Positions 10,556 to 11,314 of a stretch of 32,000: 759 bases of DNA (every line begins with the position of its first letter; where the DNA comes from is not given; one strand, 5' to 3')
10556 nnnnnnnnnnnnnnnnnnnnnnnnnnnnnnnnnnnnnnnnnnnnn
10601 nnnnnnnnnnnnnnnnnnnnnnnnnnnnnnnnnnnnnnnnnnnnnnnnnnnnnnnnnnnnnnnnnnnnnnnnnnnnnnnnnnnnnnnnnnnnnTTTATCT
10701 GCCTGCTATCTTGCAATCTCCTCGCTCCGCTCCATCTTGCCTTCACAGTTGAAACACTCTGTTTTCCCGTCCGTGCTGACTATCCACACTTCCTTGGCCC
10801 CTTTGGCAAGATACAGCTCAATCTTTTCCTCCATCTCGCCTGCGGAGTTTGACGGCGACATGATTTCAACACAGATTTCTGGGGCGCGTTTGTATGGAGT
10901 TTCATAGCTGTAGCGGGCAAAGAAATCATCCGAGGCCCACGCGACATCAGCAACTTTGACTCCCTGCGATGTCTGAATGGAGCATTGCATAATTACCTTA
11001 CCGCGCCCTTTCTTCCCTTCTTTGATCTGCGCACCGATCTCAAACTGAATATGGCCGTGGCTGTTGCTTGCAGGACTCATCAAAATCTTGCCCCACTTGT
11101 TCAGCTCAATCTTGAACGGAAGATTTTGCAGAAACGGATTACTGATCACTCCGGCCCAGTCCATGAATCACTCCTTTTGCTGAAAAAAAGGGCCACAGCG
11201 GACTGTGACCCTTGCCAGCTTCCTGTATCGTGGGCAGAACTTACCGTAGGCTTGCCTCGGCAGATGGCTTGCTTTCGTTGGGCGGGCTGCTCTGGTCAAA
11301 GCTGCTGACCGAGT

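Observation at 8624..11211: Uma2-fold nuclease gene plus NB-ARC/TPR STAND ATPase: a compact NLR-like two-gene module inserted in the arg-lys gene string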

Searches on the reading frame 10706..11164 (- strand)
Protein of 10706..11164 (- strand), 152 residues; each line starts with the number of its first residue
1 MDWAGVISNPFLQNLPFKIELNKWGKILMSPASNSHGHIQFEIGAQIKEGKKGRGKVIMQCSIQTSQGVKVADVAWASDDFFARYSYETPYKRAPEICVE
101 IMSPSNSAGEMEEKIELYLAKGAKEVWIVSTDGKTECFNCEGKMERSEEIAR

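Call 3: search_protein_families(library=pfam, proteins=[window:10706-11164:-], max_evalue=0.01)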
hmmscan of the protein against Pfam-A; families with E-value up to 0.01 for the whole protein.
window:10706-11164:- (152 aa): 1 family
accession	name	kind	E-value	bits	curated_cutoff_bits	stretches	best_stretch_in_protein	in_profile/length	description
PF05685.18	Uma2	-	7.4e-18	65.1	27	1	18-135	14-135/172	Putative restriction endonuclease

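Call 4: search_protein_families(library=padloc, proteins=[window:10706-11164:-], max_evalue=0.01)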
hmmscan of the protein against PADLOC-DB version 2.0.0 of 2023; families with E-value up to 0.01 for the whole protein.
window:10706-11164:- (152 aa): 3 families
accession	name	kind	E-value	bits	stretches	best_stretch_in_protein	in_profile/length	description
PDLC04832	PDC-S03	-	2.6e-11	41.6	1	25-135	30-146/188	-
PDLC04833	PDC-S03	-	2.8e-07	28.2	1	25-132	46-162/207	-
PDLC04834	PDC-S03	-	9.5e-07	26.7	1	17-136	23-145/184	-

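Call 11: find_homologous_proteins(query=window:10706-11164:-, max_evalue=0.00001)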
Query window:10706-11164:- (152 aa): 2643 proteins with E <= 0.00001 among 2645 candidates; the best 120 are listed.
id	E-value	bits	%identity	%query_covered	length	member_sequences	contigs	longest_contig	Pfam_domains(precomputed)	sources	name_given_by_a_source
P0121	2.1e-84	299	88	99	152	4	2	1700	PF05685.19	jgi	jgi:Uma2 family endonuclease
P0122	4.3e-84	298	89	99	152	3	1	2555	PF05685.19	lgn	-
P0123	1.4e-83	296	87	99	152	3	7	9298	PF05685.19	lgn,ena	-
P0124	2.2e-83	296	85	99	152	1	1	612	PF05685.19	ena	-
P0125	3.7e-83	295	87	97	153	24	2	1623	PF05685.19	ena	-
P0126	1.5e-82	293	85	99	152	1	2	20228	PF05685.19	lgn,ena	-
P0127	2.8e-82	292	84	99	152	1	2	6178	PF05685.19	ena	-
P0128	4.2e-82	291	84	99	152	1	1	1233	PF05685.19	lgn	-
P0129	5.4e-82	291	84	99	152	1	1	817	PF05685.19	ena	-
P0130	4.0e-81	288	83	99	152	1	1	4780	PF05685.19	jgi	-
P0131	2.4e-80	286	84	98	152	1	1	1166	PF05685.19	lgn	-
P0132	3.3e-80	285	83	99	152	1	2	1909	PF05685.19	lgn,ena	-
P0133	3.8e-80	285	82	99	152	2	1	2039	PF05685.19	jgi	-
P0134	5.3e-80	285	83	99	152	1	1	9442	PF05685.19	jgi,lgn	jgi:Uma2 family endonuclease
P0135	2.6e-79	282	85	98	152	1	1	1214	PF05685.19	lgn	-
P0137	3.0e-75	269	78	99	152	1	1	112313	PF05685.19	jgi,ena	-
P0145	2.1e-72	260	75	99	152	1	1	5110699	PF05685.19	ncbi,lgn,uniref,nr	ncbi:MAG: Uma2 family endonuclease [Candidatus Electrothrix aestuarii]|uniref:Uma2 family endonuclea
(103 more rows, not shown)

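Call 17: find_encoding_contigs(protein=P0145, flank=6000, max_places=3)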
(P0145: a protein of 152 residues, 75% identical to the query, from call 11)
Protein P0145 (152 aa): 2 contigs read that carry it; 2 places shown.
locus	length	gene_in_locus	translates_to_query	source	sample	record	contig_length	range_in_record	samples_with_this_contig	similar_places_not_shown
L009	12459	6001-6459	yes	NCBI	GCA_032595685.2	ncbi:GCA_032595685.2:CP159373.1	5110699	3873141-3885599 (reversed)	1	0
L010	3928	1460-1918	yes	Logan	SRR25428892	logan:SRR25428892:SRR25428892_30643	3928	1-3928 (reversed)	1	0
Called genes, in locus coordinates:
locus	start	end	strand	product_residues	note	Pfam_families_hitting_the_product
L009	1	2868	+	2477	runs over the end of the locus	-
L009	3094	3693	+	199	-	PF01025:GrpE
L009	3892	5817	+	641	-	PF00012:HSP70, PF06723:MreB_Mbl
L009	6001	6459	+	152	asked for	PF05685:Uma2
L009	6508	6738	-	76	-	-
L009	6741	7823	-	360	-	PF00266:Aminotran_5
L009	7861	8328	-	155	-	PF00588:SpoU_methylase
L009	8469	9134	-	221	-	PF04986:Y2_Tnp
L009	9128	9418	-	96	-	PF04986:Y2_Tnp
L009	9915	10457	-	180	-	-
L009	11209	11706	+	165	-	-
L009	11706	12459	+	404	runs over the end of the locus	PF00278:Orn_DAP_Arg_deC (weak), PF02784:Orn_Arg_deC_N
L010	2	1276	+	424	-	?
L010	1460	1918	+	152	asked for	PF05685:Uma2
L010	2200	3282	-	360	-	PF00266:Aminotran_5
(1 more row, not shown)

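Call 18: find_encoding_contigs(protein=P0137, flank=6000, max_places=3)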
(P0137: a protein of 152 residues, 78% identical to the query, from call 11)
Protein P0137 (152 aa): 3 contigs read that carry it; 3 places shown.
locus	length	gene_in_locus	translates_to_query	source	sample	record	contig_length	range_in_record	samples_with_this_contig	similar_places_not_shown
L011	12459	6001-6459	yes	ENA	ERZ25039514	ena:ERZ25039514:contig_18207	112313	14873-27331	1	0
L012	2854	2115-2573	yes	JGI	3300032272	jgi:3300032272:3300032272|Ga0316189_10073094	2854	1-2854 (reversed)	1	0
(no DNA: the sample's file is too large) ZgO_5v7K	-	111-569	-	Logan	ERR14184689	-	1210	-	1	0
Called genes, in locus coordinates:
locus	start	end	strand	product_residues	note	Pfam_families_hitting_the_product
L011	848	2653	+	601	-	PF25023:TEN_YD-shell, PF05593:RHS_repeat (faint)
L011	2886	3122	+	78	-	-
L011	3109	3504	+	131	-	PF01850:PIN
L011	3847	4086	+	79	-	-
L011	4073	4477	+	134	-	PF01850:PIN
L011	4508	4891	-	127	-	PF01850:PIN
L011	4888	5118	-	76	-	PF02604:PhdYeFM_antitox (weak)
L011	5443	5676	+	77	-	PF02604:PhdYeFM_antitox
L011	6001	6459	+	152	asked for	PF05685:Uma2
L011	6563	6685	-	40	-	-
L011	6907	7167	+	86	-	PF02604:PhdYeFM_antitox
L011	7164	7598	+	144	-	PF01850:PIN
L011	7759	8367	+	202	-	PF14361:RsbRD_N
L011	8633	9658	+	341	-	PF02665:Nitrate_red_gam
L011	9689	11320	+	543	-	PF13187:Fer4_9 (faint), PF13183:Fer4_8, PF13534:Fer4_17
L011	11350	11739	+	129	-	-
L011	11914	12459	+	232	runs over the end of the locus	-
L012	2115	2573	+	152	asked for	PF05685:Uma2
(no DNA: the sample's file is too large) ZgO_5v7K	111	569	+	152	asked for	PF05685:Uma2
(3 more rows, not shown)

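Call 23: find_encoding_contigs(protein=P0126, flank=6000, max_places=3)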
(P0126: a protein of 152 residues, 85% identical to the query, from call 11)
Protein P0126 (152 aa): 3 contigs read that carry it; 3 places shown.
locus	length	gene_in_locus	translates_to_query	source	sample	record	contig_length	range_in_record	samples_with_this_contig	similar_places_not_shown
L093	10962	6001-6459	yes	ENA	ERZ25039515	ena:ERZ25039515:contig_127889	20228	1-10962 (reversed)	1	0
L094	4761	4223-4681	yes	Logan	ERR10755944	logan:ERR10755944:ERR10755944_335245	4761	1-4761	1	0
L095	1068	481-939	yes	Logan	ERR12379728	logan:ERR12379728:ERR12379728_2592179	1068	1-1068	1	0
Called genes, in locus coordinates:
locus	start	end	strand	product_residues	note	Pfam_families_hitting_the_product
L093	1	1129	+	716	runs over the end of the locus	PF01558:POR, PF10371:EKR, PF13534:Fer4_17 (faint), PF00037:Fer4 (faint), PF12797:Fer4_2 (faint), PF12837:Fer4_6 (weak), PF12838:Fer4_7, PF13484:Fer4_16 (weak), +2 more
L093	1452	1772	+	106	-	-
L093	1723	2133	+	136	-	-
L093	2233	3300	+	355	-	-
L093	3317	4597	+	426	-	PF00723:Glyco_hydro_15 (weak)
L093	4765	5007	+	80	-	-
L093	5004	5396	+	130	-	PF01850:PIN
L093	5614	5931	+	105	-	PF01909:NTP_transf_2, PF18765:Polbeta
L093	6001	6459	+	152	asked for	PF05685:Uma2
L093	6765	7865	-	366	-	PF13685:Fe-ADH_2, PF01761:DHQ_synthase, PF24621:DHQS_C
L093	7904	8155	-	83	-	PF10049:DUF2283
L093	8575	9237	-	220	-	PF01844:HNH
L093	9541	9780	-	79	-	-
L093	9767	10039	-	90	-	PF04365:BrnT_toxin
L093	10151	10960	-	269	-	?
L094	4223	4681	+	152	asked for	PF05685:Uma2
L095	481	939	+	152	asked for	PF05685:Uma2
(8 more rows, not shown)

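Call 24: find_encoding_contigs(protein=P0123, flank=6000, max_places=4)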
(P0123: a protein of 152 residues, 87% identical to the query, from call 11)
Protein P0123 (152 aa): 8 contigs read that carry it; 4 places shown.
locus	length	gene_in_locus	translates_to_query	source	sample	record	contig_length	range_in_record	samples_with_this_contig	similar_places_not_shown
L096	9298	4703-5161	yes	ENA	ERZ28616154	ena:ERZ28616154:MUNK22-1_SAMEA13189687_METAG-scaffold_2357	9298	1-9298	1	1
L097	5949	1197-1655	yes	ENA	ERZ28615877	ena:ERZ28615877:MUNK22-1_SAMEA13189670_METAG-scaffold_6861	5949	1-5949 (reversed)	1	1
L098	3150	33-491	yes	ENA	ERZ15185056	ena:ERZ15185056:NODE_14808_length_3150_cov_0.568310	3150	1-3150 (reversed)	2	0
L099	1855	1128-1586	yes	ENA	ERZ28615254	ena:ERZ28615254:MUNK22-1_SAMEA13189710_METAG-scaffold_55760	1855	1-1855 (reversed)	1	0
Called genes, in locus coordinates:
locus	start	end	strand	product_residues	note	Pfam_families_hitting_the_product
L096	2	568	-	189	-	?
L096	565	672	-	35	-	-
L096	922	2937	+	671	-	PF00884:Sulfatase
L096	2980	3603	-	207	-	PF13505:OMP_b-brl, PF01617:Surface_Ag_2 (faint), PF02462:Opacity (weak)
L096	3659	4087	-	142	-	-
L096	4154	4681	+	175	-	PF00156:Pribosyltran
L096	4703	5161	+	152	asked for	PF05685:Uma2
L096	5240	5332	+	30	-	-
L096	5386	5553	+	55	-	PF10049:DUF2283 (weak)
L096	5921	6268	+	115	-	-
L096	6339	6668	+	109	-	PF13384:HTH_23 (faint)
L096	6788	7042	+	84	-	PF02604:PhdYeFM_antitox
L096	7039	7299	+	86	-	PF06769:YoeB_toxin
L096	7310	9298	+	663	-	?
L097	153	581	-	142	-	-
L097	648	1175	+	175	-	PF00156:Pribosyltran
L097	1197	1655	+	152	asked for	PF05685:Uma2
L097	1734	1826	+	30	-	-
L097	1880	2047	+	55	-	PF10049:DUF2283 (weak)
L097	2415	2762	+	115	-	-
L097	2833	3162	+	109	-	PF13384:HTH_23 (faint)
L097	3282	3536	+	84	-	PF02604:PhdYeFM_antitox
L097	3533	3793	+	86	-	PF06769:YoeB_toxin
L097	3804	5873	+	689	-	PF00931:NB-ARC, PF13401:AAA_22 (weak), PF17874:TPR_MalT, PF13424:TPR_12, PF00515:TPR_1, PF07719:TPR_2 (weak), PF13374:TPR_10, PF13424:TPR_12, +6 more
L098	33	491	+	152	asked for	PF05685:Uma2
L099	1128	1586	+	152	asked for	PF05685:Uma2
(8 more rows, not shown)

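Call 25: find_encoding_contigs(protein=P0134, flank=6000, max_places=3)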
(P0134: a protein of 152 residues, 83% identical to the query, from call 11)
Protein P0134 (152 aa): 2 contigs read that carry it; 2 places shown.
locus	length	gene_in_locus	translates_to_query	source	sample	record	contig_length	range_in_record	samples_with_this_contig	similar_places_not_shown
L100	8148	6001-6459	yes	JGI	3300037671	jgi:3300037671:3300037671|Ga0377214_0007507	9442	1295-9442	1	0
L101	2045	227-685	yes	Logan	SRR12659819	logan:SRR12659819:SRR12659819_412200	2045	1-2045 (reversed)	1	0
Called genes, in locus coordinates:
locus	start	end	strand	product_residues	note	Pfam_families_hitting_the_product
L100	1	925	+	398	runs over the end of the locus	PF00764:Arginosuc_synth, PF20979:Arginosuc_syn_C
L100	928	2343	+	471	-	PF00206:Lyase_1, PF14698:ASL_C2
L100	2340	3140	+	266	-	-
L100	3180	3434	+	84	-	PF02604:PhdYeFM_antitox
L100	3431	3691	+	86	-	PF06769:YoeB_toxin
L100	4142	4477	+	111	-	-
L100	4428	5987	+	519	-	PF05257:CHAP, PF07705:CARDB (faint)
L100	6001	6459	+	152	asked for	PF05685:Uma2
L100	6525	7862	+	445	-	PF00278:Orn_DAP_Arg_deC, PF01168:Ala_racemase_N (weak), PF02784:Orn_Arg_deC_N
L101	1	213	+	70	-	?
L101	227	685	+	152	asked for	PF05685:Uma2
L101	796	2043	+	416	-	?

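Call 27: search_solved_structures(query=window:10706-11164:-, max_evalue=1, show_alignments=2)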
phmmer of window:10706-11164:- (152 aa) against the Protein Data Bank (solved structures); distinct sequences matched with E-value up to 1: 4.
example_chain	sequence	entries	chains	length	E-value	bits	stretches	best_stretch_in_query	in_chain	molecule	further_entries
7ue2_A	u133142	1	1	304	9.8e-07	32.1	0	92-136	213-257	RPB_PLP3_R6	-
9y1l_A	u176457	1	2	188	1.5e-05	28.3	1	25-144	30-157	Putative restriction endonuclease domain-containing protein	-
6okh_A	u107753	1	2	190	0.26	14.5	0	91-131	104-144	Uncharacterized protein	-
9rbo_A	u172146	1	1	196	0.55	13.4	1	23-83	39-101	Complement C3 beta chain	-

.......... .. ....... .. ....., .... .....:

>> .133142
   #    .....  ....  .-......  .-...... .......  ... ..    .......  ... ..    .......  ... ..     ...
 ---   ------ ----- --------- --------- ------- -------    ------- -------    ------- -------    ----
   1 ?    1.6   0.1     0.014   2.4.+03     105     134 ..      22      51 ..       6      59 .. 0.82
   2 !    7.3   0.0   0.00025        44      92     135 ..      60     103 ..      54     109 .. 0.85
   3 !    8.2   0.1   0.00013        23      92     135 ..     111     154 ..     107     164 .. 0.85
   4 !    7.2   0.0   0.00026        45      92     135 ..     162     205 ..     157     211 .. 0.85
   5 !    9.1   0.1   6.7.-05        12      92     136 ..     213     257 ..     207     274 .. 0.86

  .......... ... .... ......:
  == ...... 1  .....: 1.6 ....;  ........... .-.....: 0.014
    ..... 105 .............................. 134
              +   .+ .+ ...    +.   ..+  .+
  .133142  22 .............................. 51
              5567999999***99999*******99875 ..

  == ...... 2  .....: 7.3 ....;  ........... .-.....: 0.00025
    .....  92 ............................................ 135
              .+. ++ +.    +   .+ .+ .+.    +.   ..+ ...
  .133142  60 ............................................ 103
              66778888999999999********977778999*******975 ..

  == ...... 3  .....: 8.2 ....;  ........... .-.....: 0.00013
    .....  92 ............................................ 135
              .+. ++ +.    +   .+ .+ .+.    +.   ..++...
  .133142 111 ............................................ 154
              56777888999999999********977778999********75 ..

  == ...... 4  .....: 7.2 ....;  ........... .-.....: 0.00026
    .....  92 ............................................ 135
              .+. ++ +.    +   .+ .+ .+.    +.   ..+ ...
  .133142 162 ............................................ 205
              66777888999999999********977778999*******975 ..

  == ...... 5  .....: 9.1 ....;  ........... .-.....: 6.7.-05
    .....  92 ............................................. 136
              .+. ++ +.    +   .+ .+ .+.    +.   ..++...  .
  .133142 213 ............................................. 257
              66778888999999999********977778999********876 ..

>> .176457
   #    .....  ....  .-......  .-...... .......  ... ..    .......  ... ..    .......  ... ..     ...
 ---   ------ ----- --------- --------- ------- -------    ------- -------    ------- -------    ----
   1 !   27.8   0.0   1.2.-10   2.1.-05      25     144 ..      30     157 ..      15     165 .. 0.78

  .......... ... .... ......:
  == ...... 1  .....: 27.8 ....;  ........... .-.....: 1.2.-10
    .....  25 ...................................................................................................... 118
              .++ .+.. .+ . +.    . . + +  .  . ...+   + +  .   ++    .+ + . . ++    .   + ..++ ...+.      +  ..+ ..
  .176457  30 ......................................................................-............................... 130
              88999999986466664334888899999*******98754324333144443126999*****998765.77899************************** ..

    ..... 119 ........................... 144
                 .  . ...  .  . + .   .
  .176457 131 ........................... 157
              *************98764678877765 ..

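Call 57: search_dna_similar(query=window:10706-11164:-, collection=phages, mode=protein, max_rows=10)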
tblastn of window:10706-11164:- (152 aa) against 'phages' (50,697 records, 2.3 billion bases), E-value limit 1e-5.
No match.

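Call 58: search_dna_similar(query=window:10706-11164:-, collection=plasmids, mode=protein, max_rows=12)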
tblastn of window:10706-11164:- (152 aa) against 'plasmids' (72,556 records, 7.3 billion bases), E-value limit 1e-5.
Records with a match: 5; places in all: 6; records where one place covers at least 80% of the query: 2.
Best place of each record, by identity: <60% 5.
By first word of the organism name: Paraburkholderia 3; Salinibacter 2.
By predicted mobility (MOB-suite, as given by PLSDB): non-mobilizable 2; mobilizable 2; conjugative 1.
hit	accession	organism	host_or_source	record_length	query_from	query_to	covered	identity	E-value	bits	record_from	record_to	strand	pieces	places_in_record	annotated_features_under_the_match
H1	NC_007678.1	Salinibacter ruber DSM 13855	-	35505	3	138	89%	42.3%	2e-26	110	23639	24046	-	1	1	Uma2 family endonuclease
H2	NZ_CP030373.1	Salinibacter ruber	-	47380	3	148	96%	38.1%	3e-21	96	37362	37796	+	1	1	Uma2 family endonuclease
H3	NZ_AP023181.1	Paraburkholderia sp. PGU19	Physopelta gutta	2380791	56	142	57%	33.0%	5e-9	61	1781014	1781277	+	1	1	none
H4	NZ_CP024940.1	Paraburkholderia hospita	soil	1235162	56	142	57%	33.0%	1e-8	60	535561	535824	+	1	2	record has no annotation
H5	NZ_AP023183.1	Paraburkholderia sp. PGU19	Physopelta gutta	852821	65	148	55%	28.6%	4e-6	52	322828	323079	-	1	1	Uma2 family endonuclease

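Call 67: predict_structure(alignment_id=A3)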
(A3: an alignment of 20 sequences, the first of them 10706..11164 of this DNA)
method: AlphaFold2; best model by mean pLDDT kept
length: 152 residues; sequences in the alignment: 20
mean_pLDDT: 81.5   pTM: 0.75
mean pLDDT of the five models: 81.5, 80.7, 77.3, 46.9, 44.0
residues with pLDDT >= 90: 63; 70-90: 53; 50-70: 30; < 50: 6
segments of 3 or more residues with pLDDT < 50: none
pLDDT, mean of each block of 10 residues (from residue 1): 57 54 51 69 87 86 90 92 87 95 85 95 96 91 92 59
secondary structure, 60 per line:
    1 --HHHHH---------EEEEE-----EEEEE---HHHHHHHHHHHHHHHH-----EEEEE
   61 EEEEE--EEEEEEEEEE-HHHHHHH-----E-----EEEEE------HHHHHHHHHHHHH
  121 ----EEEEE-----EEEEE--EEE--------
elements in order: H3-7 E17-21 E27-31 H35-50 E56-65 E68-77 H79-85 E97-101 H108-120 E125-129 E135-139 E142-144
